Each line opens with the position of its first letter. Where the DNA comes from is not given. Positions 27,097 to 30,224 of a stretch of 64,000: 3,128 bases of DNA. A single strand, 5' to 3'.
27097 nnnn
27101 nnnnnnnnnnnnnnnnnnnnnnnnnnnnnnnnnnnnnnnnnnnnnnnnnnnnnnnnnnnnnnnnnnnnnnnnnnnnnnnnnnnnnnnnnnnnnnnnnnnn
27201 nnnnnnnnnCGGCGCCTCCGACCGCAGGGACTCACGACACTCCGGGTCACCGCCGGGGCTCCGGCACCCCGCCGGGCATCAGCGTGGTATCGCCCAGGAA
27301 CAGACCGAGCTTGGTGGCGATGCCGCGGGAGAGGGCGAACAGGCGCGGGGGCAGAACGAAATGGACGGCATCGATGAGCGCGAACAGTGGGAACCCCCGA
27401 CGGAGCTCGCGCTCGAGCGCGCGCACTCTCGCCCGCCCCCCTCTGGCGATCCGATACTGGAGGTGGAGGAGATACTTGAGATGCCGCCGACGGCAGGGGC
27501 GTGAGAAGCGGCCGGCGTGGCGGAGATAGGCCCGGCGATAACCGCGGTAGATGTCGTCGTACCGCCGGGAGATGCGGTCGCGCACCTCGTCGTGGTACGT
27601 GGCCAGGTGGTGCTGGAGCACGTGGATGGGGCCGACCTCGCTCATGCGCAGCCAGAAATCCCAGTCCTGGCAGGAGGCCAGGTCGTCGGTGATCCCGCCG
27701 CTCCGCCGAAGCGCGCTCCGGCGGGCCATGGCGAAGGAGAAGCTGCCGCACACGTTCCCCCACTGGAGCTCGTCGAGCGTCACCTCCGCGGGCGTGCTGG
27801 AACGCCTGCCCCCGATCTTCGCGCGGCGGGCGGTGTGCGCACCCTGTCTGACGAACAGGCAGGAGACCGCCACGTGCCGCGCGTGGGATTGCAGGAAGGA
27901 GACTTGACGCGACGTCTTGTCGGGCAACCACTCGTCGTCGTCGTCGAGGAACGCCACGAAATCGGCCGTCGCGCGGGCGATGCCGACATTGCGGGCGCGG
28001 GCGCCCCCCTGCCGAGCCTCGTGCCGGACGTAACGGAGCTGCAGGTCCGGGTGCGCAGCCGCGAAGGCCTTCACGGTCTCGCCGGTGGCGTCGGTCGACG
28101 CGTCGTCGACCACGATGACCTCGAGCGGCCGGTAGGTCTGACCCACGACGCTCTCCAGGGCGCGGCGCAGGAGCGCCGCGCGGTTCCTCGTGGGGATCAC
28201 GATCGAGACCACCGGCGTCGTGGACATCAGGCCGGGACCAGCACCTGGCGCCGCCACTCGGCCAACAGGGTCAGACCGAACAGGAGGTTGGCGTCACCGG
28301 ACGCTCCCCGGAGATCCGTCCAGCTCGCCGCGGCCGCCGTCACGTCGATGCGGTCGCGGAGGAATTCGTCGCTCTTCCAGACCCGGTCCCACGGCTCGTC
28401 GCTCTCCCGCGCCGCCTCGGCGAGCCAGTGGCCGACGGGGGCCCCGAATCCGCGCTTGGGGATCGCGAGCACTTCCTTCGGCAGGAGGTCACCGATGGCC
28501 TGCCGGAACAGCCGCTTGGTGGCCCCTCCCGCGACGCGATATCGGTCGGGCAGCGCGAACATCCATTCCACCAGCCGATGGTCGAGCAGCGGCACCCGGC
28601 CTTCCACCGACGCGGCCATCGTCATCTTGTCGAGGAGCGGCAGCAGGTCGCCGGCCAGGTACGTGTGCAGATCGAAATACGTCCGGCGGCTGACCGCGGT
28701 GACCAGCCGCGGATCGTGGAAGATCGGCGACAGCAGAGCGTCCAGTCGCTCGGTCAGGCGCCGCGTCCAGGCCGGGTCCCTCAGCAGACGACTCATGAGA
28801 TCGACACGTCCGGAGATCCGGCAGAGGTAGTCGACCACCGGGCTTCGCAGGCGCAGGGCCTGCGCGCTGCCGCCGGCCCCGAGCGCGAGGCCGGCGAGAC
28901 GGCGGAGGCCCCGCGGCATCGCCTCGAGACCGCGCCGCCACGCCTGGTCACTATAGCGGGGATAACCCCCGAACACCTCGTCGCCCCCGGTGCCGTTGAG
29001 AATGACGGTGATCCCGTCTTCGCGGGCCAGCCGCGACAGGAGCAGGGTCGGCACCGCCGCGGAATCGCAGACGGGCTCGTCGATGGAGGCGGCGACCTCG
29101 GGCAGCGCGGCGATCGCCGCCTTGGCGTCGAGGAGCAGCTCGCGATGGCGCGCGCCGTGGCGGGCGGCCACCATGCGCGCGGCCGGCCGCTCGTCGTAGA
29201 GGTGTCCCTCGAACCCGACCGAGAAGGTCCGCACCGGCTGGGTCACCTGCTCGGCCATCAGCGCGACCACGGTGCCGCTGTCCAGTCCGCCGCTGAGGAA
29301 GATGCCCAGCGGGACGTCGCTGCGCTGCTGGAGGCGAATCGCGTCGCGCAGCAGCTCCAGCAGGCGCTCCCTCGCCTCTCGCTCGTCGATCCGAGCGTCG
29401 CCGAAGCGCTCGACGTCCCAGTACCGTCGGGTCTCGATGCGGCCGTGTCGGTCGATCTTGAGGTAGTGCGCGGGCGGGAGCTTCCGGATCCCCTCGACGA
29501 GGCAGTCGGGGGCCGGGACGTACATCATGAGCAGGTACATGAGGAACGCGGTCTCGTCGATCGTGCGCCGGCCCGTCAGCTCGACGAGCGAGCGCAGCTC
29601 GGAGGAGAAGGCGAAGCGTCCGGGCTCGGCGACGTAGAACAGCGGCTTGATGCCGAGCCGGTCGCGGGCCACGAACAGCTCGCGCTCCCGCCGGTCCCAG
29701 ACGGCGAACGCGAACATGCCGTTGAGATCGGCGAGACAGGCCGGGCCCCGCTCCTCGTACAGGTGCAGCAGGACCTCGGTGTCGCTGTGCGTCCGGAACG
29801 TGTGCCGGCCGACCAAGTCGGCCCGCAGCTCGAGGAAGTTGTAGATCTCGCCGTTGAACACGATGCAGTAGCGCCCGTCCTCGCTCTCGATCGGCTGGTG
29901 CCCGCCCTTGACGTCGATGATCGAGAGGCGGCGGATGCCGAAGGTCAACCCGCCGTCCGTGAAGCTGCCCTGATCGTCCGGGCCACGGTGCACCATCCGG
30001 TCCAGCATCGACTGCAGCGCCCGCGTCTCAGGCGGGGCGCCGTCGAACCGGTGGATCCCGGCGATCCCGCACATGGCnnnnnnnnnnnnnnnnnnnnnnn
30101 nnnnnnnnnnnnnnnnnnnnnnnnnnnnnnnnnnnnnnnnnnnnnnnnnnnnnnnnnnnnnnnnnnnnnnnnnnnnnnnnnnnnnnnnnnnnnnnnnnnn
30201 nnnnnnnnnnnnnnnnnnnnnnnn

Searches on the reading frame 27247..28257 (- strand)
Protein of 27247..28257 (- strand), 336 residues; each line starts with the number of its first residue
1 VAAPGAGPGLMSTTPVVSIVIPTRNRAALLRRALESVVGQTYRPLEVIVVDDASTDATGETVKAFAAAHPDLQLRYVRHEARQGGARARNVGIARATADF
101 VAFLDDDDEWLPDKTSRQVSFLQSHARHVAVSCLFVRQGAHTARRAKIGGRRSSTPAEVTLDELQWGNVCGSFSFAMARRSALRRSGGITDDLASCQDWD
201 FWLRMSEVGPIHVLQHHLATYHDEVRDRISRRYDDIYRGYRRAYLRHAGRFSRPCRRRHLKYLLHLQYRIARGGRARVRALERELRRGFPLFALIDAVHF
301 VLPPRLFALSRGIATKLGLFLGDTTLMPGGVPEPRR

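Call 9: search_protein_families(library=pfam, proteins=[window:27247-28257:-], max_evalue=0.01)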
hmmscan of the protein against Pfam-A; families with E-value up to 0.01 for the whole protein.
window:27247-28257:- (336 aa): 4 families
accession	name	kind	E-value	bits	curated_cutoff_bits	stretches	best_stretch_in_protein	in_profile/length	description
PF00535.33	Glycos_transf_2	-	4.9e-39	134.4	23.3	1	18-185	1-166/168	Glycosyl transferase family 2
PF13641.12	Glyco_tranf_2_3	-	1.7e-15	58.1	27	1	16-209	2-198/230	Glycosyltransferase like family 2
PF10111.15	Glyco_tranf_2_2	-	4.4e-14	53.1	27.3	1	43-126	28-110/276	Glycosyltransferase like family 2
PF13704.12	Glyco_tranf_2_4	-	0.0058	17.5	27.5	0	46-108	21-82/98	Glycosyl transferase family 2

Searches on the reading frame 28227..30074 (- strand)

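Call 9: search_protein_families(library=pfam, proteins=[window:28227-30074:-], max_evalue=0.01)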
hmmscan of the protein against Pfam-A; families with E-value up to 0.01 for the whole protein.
window:28227-30074:- (615 aa): 5 families
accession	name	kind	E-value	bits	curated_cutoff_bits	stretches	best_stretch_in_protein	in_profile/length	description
PF00733.27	Asn_synthase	-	6.6e-90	302.7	21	1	238-561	2-306/354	Asparagine synthase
PF13537.11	GATase_7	-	6.6e-48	162.2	25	1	48-164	2-122/123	Glutamine amidotransferase domain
PF13522.11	GATase_6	-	3.8e-42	143.8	27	1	32-159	1-130/130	Glutamine amidotransferase domain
PF12481.13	DUF3700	-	3.4e-05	23.9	27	1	64-160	73-173/228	Aluminium induced protein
PF06508.19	QueC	-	0.0044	17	22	1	259-322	5-67/210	Queuosine biosynthesis protein QueC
